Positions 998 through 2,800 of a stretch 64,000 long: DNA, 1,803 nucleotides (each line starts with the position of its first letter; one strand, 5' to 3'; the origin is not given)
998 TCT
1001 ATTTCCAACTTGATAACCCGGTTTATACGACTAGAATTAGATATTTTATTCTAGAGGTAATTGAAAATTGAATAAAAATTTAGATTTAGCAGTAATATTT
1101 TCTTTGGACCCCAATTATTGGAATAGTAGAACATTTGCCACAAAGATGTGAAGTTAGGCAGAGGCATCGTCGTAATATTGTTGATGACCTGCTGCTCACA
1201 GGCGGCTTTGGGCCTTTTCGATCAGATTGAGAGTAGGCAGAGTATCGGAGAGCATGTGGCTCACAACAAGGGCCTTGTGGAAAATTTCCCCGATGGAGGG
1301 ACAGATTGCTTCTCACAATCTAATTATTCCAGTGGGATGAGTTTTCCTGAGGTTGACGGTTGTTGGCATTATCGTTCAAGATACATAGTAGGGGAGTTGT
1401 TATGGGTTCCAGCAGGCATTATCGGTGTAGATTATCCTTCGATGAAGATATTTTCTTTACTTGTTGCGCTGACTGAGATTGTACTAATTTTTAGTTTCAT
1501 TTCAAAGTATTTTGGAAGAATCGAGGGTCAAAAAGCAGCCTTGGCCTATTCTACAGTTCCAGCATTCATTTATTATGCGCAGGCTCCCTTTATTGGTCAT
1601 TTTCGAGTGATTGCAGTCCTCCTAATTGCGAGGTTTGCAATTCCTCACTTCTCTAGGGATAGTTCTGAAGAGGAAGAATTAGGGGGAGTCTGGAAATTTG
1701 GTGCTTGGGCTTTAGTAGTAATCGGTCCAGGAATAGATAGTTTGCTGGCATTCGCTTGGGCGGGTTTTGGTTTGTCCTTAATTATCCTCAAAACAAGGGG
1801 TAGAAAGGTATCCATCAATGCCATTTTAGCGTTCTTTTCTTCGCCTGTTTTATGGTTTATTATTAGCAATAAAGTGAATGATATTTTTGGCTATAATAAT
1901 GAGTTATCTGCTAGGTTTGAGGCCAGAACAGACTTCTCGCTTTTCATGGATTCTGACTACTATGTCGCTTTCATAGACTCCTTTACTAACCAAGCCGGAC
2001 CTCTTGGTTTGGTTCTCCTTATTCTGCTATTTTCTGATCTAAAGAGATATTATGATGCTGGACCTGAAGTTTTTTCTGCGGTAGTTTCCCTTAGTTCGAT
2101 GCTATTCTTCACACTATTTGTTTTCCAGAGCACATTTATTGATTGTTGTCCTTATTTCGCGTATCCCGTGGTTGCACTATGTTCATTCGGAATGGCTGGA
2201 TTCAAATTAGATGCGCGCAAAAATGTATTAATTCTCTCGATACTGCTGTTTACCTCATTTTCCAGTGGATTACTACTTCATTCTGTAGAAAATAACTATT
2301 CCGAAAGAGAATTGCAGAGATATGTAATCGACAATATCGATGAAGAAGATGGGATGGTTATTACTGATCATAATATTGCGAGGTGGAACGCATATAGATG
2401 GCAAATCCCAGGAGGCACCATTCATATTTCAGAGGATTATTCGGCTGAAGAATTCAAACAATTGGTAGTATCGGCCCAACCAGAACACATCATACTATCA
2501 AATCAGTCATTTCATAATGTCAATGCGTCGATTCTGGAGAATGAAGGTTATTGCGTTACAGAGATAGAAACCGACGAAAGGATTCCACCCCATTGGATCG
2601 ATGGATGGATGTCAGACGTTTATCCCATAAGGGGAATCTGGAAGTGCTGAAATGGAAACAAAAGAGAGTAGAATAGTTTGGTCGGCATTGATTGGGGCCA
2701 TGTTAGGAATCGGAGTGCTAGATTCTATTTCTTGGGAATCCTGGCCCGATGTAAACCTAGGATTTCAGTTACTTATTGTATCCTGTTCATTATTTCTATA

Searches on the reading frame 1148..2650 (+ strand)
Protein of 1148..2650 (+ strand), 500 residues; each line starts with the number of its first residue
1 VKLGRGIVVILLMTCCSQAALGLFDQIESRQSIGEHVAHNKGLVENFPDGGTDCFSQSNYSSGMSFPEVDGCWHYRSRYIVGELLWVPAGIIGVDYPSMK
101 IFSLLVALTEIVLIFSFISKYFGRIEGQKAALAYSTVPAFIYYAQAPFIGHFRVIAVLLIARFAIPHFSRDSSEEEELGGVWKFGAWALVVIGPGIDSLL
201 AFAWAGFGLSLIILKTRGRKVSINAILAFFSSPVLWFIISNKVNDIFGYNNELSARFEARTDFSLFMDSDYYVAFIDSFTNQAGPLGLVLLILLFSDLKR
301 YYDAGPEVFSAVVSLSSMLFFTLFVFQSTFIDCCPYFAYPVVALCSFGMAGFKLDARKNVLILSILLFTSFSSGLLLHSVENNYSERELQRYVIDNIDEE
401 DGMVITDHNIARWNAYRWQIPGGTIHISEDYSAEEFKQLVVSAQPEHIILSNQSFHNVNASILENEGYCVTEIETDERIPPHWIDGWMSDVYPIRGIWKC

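Call 15: search_protein_families(library=pfam, proteins=[window:1148-2650:+], max_evalue=0.001)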
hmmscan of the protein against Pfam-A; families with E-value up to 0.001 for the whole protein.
window:1148-2650:+ (500 aa): 0 families

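Call 61: search_protein_families(library=pfam, proteins=[window:1148-2650:+], max_evalue=1)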
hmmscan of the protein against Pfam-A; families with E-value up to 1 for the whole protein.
window:1148-2650:+ (500 aa): 1 family
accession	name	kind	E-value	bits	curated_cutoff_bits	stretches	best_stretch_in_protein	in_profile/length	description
PF13231.12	PMT_2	-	0.049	14.3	26.1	1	86-149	11-71/160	Dolichyl-phosphate-mannose-protein mannosyltransferase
